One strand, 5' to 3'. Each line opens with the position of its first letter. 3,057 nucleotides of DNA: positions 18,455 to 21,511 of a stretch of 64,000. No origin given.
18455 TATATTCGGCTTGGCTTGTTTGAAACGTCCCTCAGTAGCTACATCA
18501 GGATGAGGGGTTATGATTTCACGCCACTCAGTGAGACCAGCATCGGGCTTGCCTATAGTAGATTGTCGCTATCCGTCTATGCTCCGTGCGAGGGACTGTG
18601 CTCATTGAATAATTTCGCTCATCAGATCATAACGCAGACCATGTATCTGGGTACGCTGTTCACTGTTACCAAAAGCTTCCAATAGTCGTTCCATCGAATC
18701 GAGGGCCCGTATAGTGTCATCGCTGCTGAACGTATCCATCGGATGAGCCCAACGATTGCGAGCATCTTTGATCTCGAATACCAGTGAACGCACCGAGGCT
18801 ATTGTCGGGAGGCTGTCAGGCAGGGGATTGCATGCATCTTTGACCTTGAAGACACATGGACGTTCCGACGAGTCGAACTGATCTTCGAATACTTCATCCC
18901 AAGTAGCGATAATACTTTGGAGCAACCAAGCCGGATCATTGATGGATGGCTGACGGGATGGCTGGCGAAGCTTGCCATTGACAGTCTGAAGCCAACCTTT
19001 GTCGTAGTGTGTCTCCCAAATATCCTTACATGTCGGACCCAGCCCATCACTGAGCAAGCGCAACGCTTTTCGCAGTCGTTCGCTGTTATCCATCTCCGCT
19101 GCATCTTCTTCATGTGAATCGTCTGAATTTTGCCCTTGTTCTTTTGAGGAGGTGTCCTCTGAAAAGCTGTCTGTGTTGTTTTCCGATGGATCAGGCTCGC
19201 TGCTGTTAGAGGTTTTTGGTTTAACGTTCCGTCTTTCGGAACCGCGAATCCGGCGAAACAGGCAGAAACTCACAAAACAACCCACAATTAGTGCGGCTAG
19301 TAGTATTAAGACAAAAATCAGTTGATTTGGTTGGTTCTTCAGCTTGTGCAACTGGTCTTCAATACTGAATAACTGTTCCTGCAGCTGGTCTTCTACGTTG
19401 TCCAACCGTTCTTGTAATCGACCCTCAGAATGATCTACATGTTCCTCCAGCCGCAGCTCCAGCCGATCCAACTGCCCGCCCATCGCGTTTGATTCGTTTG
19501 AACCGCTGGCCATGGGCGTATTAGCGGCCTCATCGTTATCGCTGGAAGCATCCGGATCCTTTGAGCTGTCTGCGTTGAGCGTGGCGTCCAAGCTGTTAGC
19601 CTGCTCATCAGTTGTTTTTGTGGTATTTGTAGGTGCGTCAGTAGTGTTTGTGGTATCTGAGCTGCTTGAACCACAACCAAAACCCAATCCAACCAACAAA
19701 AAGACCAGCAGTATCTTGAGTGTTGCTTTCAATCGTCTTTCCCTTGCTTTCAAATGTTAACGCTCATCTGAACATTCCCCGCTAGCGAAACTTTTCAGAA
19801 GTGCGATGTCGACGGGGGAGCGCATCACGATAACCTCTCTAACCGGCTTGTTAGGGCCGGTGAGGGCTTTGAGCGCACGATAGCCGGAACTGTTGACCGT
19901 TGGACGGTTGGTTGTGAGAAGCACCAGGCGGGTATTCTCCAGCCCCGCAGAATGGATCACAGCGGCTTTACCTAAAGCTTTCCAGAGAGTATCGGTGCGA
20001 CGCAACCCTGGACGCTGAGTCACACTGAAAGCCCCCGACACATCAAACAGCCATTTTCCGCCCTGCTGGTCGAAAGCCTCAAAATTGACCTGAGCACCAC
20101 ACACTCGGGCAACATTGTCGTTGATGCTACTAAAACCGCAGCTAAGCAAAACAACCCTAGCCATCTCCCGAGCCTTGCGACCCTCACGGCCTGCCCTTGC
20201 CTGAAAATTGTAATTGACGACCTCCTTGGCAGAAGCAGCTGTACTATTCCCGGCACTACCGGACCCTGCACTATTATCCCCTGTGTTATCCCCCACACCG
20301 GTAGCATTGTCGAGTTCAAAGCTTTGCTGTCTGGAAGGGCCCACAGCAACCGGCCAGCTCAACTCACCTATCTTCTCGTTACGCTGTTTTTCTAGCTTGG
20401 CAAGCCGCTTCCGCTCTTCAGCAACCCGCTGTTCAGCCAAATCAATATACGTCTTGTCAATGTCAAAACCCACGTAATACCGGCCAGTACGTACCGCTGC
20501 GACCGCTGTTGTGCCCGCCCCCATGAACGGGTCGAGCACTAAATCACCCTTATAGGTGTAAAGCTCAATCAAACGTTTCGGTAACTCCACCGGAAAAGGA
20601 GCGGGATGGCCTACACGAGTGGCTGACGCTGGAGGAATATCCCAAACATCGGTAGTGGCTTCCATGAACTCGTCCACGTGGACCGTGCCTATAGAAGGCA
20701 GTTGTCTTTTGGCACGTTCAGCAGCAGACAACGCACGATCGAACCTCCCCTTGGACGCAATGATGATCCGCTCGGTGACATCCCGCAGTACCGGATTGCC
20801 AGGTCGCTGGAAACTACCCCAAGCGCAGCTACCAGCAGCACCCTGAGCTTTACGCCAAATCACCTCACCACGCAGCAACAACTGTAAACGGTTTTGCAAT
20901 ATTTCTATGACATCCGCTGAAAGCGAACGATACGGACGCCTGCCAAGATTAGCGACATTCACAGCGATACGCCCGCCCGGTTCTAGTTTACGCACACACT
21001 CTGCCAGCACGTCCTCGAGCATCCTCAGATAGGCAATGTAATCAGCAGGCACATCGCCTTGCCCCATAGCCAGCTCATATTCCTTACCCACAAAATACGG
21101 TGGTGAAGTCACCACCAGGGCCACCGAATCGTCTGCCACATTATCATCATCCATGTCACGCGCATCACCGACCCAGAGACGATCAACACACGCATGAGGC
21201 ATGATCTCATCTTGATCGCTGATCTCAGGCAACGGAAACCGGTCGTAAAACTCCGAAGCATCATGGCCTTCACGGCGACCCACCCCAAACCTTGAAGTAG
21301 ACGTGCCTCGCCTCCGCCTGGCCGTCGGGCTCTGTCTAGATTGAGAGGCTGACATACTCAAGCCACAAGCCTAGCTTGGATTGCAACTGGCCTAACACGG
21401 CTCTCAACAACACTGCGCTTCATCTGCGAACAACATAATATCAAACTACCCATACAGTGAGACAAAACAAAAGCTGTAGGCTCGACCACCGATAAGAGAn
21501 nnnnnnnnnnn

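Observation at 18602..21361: Operon of an N4/N6 DNA methyltransferase with an extra C-terminal domain and a membrane-anchored Swt1-like HEPN protein: candidate defence module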

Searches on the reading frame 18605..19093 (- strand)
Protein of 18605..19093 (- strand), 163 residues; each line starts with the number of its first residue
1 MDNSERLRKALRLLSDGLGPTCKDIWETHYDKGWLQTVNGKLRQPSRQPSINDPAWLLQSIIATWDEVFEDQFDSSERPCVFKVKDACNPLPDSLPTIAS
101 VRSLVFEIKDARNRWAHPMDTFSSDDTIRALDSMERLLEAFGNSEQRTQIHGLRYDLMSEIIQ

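Call 70: search_protein_families(library=padloc, proteins=[window:18605-19093:-], max_evalue=0.01)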
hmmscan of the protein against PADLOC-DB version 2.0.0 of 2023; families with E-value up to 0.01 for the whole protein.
window:18605-19093:- (163 aa): 0 families

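Call 71: find_homologous_proteins(query=window:18605-19093:-)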
Query window:18605-19093:- (163 aa): 12 proteins with E <= 0.001 among 52 candidates.
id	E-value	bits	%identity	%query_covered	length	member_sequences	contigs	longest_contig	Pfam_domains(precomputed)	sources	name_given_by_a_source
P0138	6.9e-41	158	52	99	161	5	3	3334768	PF18731.7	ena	-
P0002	2.9e-40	156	52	99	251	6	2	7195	PF18731.7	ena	-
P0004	5.4e-38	148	49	99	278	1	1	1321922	PF18731.7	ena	-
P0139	1.6e-36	144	48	96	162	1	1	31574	PF18731.7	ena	-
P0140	3.0e-34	136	46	94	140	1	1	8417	PF18731.7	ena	-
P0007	9.9e-34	135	47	98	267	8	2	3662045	PF18731.7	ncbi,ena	-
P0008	2.5e-33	133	48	98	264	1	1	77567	PF18731.7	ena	-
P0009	1.3e-32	131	46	98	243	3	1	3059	PF18731.7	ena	-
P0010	2.1e-32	130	44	100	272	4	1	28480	PF18731.7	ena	-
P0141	4.3e-30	123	41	100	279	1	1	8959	PF18731.7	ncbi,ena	-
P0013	1.7e-24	104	39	100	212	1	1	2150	PF18731.7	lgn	-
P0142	4.2e-12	64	42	65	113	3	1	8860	PF18731.7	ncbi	-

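Call 72: find_encoding_contigs(protein=P0138, flank=8000, max_places=3)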
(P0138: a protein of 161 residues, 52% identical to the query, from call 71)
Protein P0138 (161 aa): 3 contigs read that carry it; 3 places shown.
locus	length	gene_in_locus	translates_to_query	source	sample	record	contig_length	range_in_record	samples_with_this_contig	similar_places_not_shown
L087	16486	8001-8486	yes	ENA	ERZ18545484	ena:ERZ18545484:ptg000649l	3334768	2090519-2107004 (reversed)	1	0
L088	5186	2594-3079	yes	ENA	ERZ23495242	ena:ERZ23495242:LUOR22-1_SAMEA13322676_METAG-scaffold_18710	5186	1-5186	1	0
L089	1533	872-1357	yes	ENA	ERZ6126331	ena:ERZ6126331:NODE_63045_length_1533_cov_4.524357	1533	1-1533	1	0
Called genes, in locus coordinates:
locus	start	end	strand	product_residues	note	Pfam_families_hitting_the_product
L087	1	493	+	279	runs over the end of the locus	PF13340:DUF4096, PF01609:DDE_Tnp_1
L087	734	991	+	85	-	PF04480:DUF559 (faint)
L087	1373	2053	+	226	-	-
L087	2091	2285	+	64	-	-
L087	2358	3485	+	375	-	PF00145:DNA_methylase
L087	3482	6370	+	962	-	PF13589:HATPase_c_3, PF19191:HEF_HK, PF02518:HATPase_c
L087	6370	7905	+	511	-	PF19192:Response_reg_2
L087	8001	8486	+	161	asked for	PF18731:HEPN_Swt1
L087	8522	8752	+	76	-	-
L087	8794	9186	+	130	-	PF04465:DUF499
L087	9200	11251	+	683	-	-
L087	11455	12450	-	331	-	PF08867:FRG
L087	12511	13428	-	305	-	PF00892:EamA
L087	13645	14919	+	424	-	PF13173:AAA_14, PF13635:DUF4143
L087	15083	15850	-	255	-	PF00528:BPD_transp_1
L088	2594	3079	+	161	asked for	PF18731:HEPN_Swt1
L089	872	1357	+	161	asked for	PF18731:HEPN_Swt1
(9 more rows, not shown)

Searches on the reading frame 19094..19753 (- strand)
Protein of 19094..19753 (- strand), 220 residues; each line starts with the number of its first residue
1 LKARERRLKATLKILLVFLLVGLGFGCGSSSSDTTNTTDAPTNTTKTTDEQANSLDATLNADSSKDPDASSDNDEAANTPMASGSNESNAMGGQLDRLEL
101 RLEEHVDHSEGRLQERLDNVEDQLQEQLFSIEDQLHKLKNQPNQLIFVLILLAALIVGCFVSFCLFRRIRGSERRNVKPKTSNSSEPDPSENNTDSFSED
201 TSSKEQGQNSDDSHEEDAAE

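Call 49: search_protein_representatives(protein=window:19094-19753:-)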
Query: 220 residues. Proteins with E-value up to 0.001 (for the whole library): 2; up to 1e-10: 1; up to 1e-30: 1. The best 2 are listed.
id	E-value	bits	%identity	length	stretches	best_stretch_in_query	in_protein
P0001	3.6e-130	448.1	100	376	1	8-220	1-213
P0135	3.6e-04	36.9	36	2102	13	16-55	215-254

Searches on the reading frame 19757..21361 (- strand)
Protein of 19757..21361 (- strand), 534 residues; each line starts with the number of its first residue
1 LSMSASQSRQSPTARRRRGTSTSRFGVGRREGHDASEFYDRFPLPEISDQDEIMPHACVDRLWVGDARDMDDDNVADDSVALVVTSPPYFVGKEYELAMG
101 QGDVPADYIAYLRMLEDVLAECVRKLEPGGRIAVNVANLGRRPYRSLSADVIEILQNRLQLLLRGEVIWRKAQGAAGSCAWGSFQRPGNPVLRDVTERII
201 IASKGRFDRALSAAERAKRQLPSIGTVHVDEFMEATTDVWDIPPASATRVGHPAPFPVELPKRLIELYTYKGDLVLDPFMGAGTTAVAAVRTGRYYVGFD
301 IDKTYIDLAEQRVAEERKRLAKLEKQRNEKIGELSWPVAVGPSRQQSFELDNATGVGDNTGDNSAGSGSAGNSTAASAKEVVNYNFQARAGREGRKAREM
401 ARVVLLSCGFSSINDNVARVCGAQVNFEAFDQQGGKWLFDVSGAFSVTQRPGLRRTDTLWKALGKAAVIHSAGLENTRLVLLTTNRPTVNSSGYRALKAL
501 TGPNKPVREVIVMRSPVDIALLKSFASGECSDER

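Call 3: search_protein_families(library=pfam, proteins=[window:19757-21361:-], max_evalue=0.1)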
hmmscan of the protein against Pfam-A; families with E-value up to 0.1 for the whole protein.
window:19757-21361:- (534 aa): 5 families
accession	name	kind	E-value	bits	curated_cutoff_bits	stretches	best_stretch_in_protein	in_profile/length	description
PF01555.25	N6_N4_Mtase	-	8.5e-40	137.5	26.7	1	80-310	1-220/221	DNA methylase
PF08241.18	Methyltransf_11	-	0.00056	20.9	21.2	0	280-318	5-43/95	Methyltransferase domain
PF13649.12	Methyltransf_25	-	0.0024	19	27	0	275-318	1-46/97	Methyltransferase domain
PF13847.12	Methyltransf_31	-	0.0049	17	27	0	272-330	4-65/145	Methyltransferase domain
PF08242.18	Methyltransf_12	-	0.0074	17.4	30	0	281-334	6-61/98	Methyltransferase domain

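Call 4: search_protein_families(library=padloc, proteins=[window:19757-21361:-], max_evalue=0.1)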
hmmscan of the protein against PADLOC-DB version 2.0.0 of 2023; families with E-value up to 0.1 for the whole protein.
window:19757-21361:- (534 aa): 77 families (the best 25 are shown)
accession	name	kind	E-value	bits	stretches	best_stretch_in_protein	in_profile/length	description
PDLC03350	MTase_II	-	1.9e-85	285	1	14-321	4-302/312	Type II methyltransferase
PDLC03353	MTase_II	-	5.9e-57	191.1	1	60-319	10-256/260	Type II methyltransferase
PDLC03283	MTase_II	-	1.3e-31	108.2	1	60-328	5-286/352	Type II methyltransferase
PDLC03259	MTase_II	-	1.5e-31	107.7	1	60-313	4-255/423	Type II methyltransferase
PDLC03371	MTase_II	-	2.8e-31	107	1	74-319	24-258/260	Type II methyltransferase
PDLC03260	MTase_II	-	3.3e-30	103.2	2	235-322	230-317/349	Type II methyltransferase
PDLC03299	MTase_II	-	1.6e-29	101.3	1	62-326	17-275/296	Type II methyltransferase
PDLC03387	MTase_II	-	1.5e-27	94.5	2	234-316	197-278/289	Type II methyltransferase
PDLC03246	MTase_II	-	1.4e-24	84.9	1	74-309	126-362/376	Type II methyltransferase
PDLC03320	MTase_II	-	4.9e-23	79.7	2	237-318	195-279/289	Type II methyltransferase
PDLC03295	MTase_II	-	6.5e-23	79.6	2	250-331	202-285/292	Type II methyltransferase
PDLC03265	MTase_II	-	4.6e-22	76.9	2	236-314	251-329/333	Type II methyltransferase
PDLC03339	MTase_II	-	5.2e-20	69.6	1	237-323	192-281/399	Type II methyltransferase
PDLC03363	MTase_II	-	1.2e-18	65.5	1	249-321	54-126/294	Type II methyltransferase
PDLC03230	MTase_II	-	7.2e-18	63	1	54-317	30-286/360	Type II methyltransferase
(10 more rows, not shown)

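Call 5: search_protein_families(library=ncbifam, proteins=[window:19757-21361:-], max_evalue=0.1)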
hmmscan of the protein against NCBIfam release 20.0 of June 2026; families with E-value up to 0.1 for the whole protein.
window:19757-21361:- (534 aa): 7 families
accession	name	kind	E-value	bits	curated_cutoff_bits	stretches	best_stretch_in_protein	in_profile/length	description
NF008572.0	PRK11524.1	equivalog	6.8e-19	68.1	292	1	63-332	18-276/294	adenine-specific DNA-methyltransferase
NF050803.1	DnaMtaseCcrMCaul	equivalog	2.7e-14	52.8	830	1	251-322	185-256/350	adenine-specific DNA-methyltransferase CcrM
NF010253.0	PRK13699.1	subfamily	4e-14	52.8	244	1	251-320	143-212/226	DNA methyltransferase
NF043040.1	corrin_prot_MT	hypoth_equivalog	3.5e-06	26.6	180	1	262-325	32-96/216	corrinoid protein-associated methyltransferase CpaM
TIGR01177.1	TIGR01177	hypoth_equivalog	0.0016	17.9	316.55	1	271-304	182-215/330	TIGR01177 family methyltransferase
NF040721.1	Trm14_Arch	equivalog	0.0039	16.4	280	1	251-320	170-242/370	tRNA (guanine(6)-N2)-methyltransferase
NF011529.0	PRK14968.1-3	equivalog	0.028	13.8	162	1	267-313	30-76/198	putative methyltransferase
